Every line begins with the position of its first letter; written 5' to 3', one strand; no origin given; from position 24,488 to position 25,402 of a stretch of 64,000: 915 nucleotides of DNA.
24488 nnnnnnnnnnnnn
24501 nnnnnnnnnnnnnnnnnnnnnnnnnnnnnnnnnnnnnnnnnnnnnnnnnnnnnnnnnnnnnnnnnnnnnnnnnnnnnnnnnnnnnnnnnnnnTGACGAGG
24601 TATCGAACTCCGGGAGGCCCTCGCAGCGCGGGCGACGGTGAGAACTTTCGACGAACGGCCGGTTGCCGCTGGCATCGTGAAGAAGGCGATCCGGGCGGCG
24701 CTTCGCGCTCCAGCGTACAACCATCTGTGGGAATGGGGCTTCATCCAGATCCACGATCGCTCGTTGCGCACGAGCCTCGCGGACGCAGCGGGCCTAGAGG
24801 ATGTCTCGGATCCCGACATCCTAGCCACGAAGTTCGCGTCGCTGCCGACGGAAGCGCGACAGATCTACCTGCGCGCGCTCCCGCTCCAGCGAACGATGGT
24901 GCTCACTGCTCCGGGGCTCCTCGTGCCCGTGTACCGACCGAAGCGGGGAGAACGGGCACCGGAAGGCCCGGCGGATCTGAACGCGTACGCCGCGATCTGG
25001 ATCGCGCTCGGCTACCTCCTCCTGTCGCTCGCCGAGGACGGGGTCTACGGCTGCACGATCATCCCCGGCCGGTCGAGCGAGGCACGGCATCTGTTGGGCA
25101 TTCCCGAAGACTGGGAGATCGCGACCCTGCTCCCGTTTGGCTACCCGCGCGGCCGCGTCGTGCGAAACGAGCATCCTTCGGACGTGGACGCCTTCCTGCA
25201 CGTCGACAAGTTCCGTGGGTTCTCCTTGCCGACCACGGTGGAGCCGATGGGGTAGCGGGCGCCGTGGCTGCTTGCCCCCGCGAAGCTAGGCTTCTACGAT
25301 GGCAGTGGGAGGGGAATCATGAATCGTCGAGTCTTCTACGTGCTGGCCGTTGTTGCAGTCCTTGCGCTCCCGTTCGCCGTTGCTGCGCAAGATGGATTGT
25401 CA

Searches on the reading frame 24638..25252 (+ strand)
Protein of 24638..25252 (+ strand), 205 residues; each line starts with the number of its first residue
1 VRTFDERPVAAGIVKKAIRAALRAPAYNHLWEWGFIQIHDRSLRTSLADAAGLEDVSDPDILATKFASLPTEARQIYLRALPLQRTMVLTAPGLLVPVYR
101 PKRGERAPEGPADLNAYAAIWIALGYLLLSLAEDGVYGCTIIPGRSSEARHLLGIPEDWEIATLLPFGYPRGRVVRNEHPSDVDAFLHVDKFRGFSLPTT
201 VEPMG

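Call 28: search_protein_families(library=pfam, max_evalue=0.001, proteins=[window:24638-25252:+])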
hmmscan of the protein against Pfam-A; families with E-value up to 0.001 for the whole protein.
window:24638-25252:+ (205 aa): 1 family
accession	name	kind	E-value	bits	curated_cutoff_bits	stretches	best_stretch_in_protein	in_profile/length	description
PF00881.29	Nitroreductase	-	1.4e-11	45.4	23.5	1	2-169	8-167/167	Nitroreductase family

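Call 52: search_protein_families(library=pfam, max_evalue=0.001, proteins=[L096:2985-4385:-, L096:2254-2985:-])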
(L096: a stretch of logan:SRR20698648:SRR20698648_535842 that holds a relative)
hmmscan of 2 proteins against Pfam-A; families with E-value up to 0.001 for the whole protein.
L096:2985-4385:- (467 aa): 3 families
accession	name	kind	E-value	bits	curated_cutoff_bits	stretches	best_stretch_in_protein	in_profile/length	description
PF07669.17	Eco57I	-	4.9e-33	115.1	25.3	1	2-103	71-171/171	Eco57I restriction-modification methylase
PF02384.22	N6_Mtase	-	1.8e-08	34.5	20.4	1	5-120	125-235/311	N-6 DNA Methylase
PF12950.13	TaqI_C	-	1.3e-07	32.3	26.5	1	294-392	34-118/118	TaqI-like C-terminal specificity domain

L096:2254-2985:- (244 aa): 0 families

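Call 77: search_protein_families(library=padloc, max_evalue=0.001, proteins=[L096:2985-4385:-, L096:2254-2985:-])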
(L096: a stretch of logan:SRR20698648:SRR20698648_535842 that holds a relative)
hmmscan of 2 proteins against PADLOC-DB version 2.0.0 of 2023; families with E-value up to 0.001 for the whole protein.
L096:2985-4385:- (467 aa): 55 families (the best 25 are shown)
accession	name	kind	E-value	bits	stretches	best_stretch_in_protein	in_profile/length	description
PDLC03604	REase_MTase_IIG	-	6.7e-107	356.7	1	1-462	530-1004/1011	Type IIG restriction enzyme-methyltransferase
PDLC03335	MTase_II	-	5e-64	215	1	5-390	195-569/607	Type II methyltransferase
PDLC03629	REase_MTase_IIG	-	3.1e-62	208.7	1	3-410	568-985/1182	Type IIG restriction enzyme-methyltransferase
PDLC03313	MTase_II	-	1.1e-42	144.3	1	3-405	142-528/563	Type II methyltransferase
PDLC03612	REase_MTase_IIG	-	1.1e-41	141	1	5-464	806-1245/1247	Type IIG restriction enzyme-methyltransferase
PDLC03596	REase_MTase_IIG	-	1.1e-30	104.4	2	3-242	709-938/1148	Type IIG restriction enzyme-methyltransferase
PDLC03609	REase_MTase_IIG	-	3.9e-28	95.8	2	3-383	555-919/1066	Type IIG restriction enzyme-methyltransferase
PDLC03630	REase_MTase_IIG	-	4.7e-24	82.3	1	3-286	603-911/1100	Type IIG restriction enzyme-methyltransferase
PDLC03226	MTase_II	-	1.8e-22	77.7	2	4-121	127-239/579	Type II methyltransferase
PDLC03248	MTase_II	-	7e-21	72.5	1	6-114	86-193/521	Type II methyltransferase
PDLC02529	PglX|PglXI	-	9.9e-21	71.2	2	146-391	521-764/1189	PglX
PDLC03250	MTase_II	-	6.8e-19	66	1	5-464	340-770/775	Type II methyltransferase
PDLC03315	MTase_II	-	7.2e-17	59.3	1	4-117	132-240/502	Type II methyltransferase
PDLC03601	REase_MTase_IIG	-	1.5e-16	57.4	1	5-379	673-1039/1110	Type IIG restriction enzyme-methyltransferase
PDLC03267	MTase_II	-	4.6e-16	56.8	1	4-138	105-240/539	Type II methyltransferase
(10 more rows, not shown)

L096:2254-2985:- (244 aa): 0 families
